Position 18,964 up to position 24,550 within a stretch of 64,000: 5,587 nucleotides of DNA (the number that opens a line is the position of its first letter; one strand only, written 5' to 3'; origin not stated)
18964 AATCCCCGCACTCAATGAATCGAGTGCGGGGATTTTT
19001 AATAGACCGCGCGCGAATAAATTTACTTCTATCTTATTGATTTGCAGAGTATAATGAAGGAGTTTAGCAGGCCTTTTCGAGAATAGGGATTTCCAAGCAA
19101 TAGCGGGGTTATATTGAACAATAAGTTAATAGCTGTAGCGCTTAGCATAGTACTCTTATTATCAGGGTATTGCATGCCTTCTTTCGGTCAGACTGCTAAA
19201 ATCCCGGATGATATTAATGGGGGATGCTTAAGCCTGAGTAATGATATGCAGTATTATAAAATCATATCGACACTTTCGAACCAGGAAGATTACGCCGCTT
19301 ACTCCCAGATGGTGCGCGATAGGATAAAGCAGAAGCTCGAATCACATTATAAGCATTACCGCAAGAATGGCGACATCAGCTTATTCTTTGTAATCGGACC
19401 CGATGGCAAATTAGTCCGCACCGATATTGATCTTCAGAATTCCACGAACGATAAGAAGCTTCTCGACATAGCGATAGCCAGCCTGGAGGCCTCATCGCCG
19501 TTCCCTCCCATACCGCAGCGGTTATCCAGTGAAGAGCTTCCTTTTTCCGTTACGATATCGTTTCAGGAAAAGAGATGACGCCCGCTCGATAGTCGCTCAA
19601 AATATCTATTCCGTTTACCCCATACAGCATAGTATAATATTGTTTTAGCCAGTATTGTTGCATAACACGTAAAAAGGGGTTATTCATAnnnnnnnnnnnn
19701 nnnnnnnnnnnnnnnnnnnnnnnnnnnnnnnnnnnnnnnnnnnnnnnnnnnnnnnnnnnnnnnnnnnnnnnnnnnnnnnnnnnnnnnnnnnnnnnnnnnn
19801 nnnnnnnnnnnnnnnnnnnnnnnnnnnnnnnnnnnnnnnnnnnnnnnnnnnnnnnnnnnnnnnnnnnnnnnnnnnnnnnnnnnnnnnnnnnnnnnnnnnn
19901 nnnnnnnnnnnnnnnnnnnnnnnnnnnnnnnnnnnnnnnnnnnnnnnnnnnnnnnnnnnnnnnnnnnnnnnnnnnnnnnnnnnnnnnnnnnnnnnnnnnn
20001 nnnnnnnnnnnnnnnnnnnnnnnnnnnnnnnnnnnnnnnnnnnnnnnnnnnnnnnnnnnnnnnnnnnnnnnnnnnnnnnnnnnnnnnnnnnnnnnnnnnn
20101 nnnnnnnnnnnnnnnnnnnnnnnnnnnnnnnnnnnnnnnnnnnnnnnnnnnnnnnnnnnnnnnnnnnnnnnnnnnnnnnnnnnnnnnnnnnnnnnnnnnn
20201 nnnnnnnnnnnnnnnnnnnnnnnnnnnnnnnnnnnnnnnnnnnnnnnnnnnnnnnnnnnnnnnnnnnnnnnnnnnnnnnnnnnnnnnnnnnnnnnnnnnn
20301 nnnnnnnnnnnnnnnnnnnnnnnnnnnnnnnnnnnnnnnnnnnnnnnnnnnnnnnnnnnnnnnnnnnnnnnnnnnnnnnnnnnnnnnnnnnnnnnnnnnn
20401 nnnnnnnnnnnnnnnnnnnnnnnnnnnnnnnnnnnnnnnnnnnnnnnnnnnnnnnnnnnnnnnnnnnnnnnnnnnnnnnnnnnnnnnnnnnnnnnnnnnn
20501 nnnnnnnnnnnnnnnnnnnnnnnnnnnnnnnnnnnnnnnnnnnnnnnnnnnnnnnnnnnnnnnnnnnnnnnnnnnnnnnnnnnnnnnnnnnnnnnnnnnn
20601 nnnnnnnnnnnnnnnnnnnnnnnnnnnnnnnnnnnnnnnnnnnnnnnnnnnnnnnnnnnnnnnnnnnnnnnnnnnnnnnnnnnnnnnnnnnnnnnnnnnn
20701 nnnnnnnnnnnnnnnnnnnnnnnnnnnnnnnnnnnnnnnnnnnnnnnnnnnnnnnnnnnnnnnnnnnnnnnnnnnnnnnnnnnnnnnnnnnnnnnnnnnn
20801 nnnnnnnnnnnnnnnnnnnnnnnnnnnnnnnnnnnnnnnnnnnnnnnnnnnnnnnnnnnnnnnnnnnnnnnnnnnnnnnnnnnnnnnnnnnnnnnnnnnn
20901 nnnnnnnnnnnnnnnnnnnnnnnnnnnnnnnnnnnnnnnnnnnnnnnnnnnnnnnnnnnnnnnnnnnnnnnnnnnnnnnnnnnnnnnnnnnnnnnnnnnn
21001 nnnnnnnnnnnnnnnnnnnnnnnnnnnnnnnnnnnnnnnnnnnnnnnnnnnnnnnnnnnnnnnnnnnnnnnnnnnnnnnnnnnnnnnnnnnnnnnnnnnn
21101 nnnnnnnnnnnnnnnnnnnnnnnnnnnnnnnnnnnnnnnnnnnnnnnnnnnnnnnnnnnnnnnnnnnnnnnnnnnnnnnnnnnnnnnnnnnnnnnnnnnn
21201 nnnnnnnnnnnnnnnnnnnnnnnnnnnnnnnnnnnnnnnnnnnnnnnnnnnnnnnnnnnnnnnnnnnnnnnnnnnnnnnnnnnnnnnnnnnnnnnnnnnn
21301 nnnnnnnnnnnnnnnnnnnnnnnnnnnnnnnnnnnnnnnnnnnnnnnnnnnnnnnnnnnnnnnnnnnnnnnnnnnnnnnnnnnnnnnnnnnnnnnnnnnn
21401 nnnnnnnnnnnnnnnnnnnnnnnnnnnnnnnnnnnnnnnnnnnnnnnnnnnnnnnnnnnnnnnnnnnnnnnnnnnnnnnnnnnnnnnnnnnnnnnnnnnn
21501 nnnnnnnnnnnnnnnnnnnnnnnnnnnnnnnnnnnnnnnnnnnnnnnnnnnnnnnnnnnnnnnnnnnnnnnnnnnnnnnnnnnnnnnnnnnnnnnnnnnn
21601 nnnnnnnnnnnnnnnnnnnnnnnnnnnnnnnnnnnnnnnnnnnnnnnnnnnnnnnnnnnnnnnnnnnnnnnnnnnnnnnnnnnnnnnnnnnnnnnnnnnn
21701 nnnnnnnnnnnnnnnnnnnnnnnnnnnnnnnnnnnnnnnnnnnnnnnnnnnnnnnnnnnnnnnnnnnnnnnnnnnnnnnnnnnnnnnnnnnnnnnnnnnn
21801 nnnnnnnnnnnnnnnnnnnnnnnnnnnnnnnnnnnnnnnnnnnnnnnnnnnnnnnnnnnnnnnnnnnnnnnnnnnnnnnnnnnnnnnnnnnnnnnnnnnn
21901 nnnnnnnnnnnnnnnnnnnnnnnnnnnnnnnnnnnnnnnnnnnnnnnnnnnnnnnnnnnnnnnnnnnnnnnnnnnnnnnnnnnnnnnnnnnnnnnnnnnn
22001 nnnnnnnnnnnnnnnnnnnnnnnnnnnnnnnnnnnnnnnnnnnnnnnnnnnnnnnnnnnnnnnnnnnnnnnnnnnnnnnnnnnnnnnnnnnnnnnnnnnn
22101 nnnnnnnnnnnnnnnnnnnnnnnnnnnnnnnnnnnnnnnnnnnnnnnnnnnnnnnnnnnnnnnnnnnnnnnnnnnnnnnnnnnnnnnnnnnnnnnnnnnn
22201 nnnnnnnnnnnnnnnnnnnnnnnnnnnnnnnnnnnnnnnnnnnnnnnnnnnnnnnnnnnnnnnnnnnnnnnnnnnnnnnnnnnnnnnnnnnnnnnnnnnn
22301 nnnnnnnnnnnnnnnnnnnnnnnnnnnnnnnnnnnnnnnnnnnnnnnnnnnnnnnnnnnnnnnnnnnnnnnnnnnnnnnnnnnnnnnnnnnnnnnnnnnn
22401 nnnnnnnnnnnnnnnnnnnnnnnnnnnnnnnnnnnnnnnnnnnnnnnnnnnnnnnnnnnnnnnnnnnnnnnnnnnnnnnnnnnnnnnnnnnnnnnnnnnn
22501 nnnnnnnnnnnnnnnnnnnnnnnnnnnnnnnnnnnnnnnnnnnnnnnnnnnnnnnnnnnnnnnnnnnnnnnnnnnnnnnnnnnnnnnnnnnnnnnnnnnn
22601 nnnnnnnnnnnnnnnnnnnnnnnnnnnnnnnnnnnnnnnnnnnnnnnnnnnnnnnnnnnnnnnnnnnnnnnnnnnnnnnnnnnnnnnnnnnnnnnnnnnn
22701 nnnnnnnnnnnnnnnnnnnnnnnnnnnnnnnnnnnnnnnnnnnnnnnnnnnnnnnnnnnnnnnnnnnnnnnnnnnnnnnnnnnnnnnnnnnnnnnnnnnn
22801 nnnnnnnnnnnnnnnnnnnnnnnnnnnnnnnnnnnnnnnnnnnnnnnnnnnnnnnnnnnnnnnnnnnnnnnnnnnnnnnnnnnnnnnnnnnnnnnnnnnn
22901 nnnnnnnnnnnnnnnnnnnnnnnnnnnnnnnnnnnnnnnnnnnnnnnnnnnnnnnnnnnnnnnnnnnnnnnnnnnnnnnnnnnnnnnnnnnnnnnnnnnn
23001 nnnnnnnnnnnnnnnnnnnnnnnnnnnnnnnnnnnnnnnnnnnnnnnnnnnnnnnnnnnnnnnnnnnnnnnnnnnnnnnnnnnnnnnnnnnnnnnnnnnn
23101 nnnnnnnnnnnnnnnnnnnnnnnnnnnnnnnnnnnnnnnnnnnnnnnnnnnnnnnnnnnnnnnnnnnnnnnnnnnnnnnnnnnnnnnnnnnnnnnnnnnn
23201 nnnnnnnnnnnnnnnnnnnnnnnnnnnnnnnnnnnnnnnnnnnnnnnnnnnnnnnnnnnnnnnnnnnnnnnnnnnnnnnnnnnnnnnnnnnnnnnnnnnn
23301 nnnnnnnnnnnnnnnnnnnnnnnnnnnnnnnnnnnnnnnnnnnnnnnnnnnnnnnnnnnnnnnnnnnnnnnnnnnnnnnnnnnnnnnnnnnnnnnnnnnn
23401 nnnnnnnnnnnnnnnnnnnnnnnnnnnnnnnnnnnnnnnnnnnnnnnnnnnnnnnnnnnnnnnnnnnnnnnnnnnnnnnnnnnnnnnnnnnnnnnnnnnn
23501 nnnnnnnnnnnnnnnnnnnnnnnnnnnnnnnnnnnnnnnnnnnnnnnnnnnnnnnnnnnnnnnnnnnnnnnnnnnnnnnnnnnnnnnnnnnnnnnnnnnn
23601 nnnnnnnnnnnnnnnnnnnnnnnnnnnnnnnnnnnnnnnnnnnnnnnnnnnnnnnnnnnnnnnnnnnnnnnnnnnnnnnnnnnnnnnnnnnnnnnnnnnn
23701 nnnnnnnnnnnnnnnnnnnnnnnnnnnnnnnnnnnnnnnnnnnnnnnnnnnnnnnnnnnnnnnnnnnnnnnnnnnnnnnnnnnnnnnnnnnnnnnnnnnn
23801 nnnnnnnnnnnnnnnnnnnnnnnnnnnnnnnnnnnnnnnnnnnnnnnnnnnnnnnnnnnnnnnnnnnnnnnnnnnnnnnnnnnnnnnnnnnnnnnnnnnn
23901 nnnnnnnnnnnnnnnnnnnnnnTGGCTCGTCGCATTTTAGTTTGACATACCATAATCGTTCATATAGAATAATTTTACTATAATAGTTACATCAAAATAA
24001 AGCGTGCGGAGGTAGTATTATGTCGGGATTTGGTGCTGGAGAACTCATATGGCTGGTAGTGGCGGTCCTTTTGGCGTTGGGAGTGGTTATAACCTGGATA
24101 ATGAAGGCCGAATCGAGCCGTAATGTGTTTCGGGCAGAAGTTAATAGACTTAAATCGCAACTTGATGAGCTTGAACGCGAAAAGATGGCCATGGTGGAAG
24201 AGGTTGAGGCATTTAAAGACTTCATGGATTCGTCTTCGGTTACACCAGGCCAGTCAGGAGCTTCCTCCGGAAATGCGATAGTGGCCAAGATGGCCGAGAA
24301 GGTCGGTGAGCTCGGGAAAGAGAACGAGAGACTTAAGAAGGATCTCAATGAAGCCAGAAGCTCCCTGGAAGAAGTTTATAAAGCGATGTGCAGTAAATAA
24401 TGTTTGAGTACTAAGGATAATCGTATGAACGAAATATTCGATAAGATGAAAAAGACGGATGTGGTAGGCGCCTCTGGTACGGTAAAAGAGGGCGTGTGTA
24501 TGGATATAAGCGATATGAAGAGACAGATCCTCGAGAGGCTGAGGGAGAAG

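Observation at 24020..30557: Orphan ParA-like ATPase embedded in an operon with a 739-aa coiled-coil protein, two small TM-coiled-coil proteins and a secreted 870-aa TPR protein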

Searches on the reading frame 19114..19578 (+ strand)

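Call 55: search_protein_families(library=pfam, proteins=[window:19114-19578:+], max_evalue=0.001)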
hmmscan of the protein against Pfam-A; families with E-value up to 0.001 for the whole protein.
window:19114-19578:+ (154 aa): 1 family
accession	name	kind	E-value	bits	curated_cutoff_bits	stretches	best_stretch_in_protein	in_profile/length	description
PF13103.11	TonB_2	-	1.3e-05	25.6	22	1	60-147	1-82/85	TonB C terminal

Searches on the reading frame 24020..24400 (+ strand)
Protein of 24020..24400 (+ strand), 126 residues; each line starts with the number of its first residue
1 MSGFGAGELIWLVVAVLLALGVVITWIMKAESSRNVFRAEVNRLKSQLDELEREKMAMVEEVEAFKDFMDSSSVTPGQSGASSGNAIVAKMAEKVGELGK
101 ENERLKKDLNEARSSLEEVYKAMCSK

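Call 3: search_protein_families(library=pfam, proteins=[window:24020-24400:+], max_evalue=0.01)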
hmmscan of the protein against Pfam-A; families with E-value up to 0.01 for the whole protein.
window:24020-24400:+ (126 aa): 19 families
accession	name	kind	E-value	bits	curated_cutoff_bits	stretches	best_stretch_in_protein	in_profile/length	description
PF25450.1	Rab11-FIP3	-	4.9e-06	27.3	31.9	1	29-66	65-102/125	Rab11-FIP3-like domain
PF06305.16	LapA_dom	-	5e-05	23.5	28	1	11-55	20-63/64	Lipopolysaccharide assembly protein A domain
PF04977.20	DivIC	-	6.4e-05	23.1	28.9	0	17-66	2-51/80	Septum formation initiator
PF02183.23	HALZ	-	0.00074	20.1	28.1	0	37-67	10-40/43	Homeobox associated leucine zipper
PF09755.14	DUF2046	-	0.00086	19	24.7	1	39-117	179-252/305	Uncharacterized conserved protein H4 (DUF2046)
PF11382.13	MctB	-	0.001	19.3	25.6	0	14-72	12-72/306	Copper transport outer membrane protein, MctB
PF24922.1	ACBP4_C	-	0.0015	19.2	31.2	0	93-123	17-47/105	Acyl-CoA-binding domain-containing protein 4-6, C-terminal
PF01166.23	TSC22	-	0.0022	18.6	30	0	38-70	13-45/57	TSC-22/dip/bun family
PF25014.1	NET2A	-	0.0023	18.2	33.1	0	35-66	156-187/235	NET2A-like domain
PF06818.20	Fez1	-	0.0036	18.2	34.4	1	34-119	68-155/199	Fez1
PF00170.26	bZIP_1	-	0.0036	17.8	27.6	0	88-117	28-57/64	bZIP transcription factor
PF06005.17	ZapB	-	0.0038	18.1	31.5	0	90-118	36-64/71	Cell division protein ZapB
PF13863.11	DUF4200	-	0.0039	18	29.7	0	32-68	73-109/119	Domain of unknown function (DUF4200)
PF21924.1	XRCC4_CC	-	0.004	17.7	27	0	89-122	19-52/78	XRCC4 coiled-coil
PF08286.16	Spc24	-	0.0042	17.7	25.3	0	29-60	15-44/109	Spc24 subunit of Ndc80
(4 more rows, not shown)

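Call 4: search_protein_families(library=ncbifam, proteins=[window:24020-24400:+], max_evalue=0.01)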
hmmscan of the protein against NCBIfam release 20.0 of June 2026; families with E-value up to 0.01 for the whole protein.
window:24020-24400:+ (126 aa): 8 families
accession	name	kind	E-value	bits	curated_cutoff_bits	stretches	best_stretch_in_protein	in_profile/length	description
NF053549.1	FtsL_Actino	equivalog_domain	3.5e-06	26.8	55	1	11-65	4-56/83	cell division protein FtsL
NF045487.1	ASRP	equivalog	0.00055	18.7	300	1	30-119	147-441/593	archaea-specific SMC-related protein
NF033916.0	antiphage_ZorA_3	subfamily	0.0039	16.1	250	1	42-121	320-396/509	anti-phage ZorAB system protein ZorA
NF045995.1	MAG0865_DivIVA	hypoth_equivalog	0.0047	17.1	55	0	86-119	27-60/69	MAG0865 family DivIVA-related protein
NF043058.1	T4SS_LegC2C7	subfamily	0.0049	15.9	350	0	86-119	122-155/348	LegC2/C7 family Dot/Icm T4SS effector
NF010725.0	PRK14127.1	equivalog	0.0071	16.8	91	0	92-118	45-71/111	cell division regulator GpsB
TIGR04211.1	SH3_and_anchor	equivalog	0.0078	15.8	65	1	33-119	60-151/198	TIGR04211 family SH3 domain-containing protein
NF053563.1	Rkd4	equivalog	0.0086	14.2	860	0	29-119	258-348/747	arcadin-4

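Call 62: search_protein_families(library=padloc, proteins=[window:24020-24400:+], max_evalue=0.001)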
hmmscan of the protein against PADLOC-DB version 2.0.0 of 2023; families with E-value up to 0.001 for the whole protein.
window:24020-24400:+ (126 aa): 2 families
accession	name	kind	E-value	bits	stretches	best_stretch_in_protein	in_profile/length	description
PDLC00252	LmuB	-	0.00039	17.3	1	27-124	327-423/554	AAA ATPase domain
PDLC00517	JetC1|JetC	-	0.0006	16.2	1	27-118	646-737/1119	DUF3584 domain; MukB-like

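Call 66: search_protein_families(library=pfam, alignment_id=A3, max_evalue=0.01)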
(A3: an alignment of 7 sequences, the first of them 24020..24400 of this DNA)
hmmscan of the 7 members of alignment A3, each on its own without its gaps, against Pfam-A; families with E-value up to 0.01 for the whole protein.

A. member 1, window:24020-24400:+ (126 aa): 19 families
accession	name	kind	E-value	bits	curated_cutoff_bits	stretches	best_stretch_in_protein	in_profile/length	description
PF25450.1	Rab11-FIP3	-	4.9e-06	27.3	31.9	1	29-66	65-102/125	Rab11-FIP3-like domain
PF06305.16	LapA_dom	-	5e-05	23.5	28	1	11-55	20-63/64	Lipopolysaccharide assembly protein A domain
PF04977.20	DivIC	-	6.4e-05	23.1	28.9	0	17-66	2-51/80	Septum formation initiator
PF02183.23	HALZ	-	0.00074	20.1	28.1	0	37-67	10-40/43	Homeobox associated leucine zipper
PF09755.14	DUF2046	-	0.00086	19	24.7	1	39-117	179-252/305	Uncharacterized conserved protein H4 (DUF2046)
PF11382.13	MctB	-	0.001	19.3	25.6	0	14-72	12-72/306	Copper transport outer membrane protein, MctB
PF24922.1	ACBP4_C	-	0.0015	19.2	31.2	0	93-123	17-47/105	Acyl-CoA-binding domain-containing protein 4-6, C-terminal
PF01166.23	TSC22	-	0.0022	18.6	30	0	38-70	13-45/57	TSC-22/dip/bun family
PF25014.1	NET2A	-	0.0023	18.2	33.1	0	35-66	156-187/235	NET2A-like domain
PF06818.20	Fez1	-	0.0036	18.2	34.4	1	34-119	68-155/199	Fez1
PF00170.26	bZIP_1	-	0.0036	17.8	27.6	0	88-117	28-57/64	bZIP transcription factor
PF06005.17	ZapB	-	0.0038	18.1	31.5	0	90-118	36-64/71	Cell division protein ZapB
PF13863.11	DUF4200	-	0.0039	18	29.7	0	32-68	73-109/119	Domain of unknown function (DUF4200)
PF21924.1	XRCC4_CC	-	0.004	17.7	27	0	89-122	19-52/78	XRCC4 coiled-coil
PF08286.16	Spc24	-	0.0042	17.7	25.3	0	29-60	15-44/109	Spc24 subunit of Ndc80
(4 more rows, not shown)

B. families by the number of members that match (of 7 scanned): 32 families (the first 25 are shown)
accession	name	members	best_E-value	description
PF04977.20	DivIC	5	6.4e-05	Septum formation initiator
PF06305.16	LapA_dom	3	5e-05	Lipopolysaccharide assembly protein A domain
PF16331.10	TolA_bind_tri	2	1.3e-05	TolA binding protein trimerisation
PF24922.1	ACBP4_C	2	0.00021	Acyl-CoA-binding domain-containing protein 4-6, C-terminal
PF25014.1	NET2A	2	0.0023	NET2A-like domain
PF06005.17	ZapB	2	0.0025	Cell division protein ZapB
PF25450.1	Rab11-FIP3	1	4.9e-06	Rab11-FIP3-like domain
PF02183.23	HALZ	1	0.00074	Homeobox associated leucine zipper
PF09755.14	DUF2046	1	0.00086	Uncharacterized conserved protein H4 (DUF2046)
PF11382.13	MctB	1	0.001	Copper transport outer membrane protein, MctB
PF25764.1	KIF21A_4th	1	0.0017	KIF21A-like domain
PF07926.17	TPR_MLP1_2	1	0.0021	TPR/MLP1/MLP2-like protein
PF01166.23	TSC22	1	0.0022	TSC-22/dip/bun family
PF02403.27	Seryl_tRNA_N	1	0.003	Seryl-tRNA synthetase N-terminal domain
PF00170.26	bZIP_1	1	0.0036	bZIP transcription factor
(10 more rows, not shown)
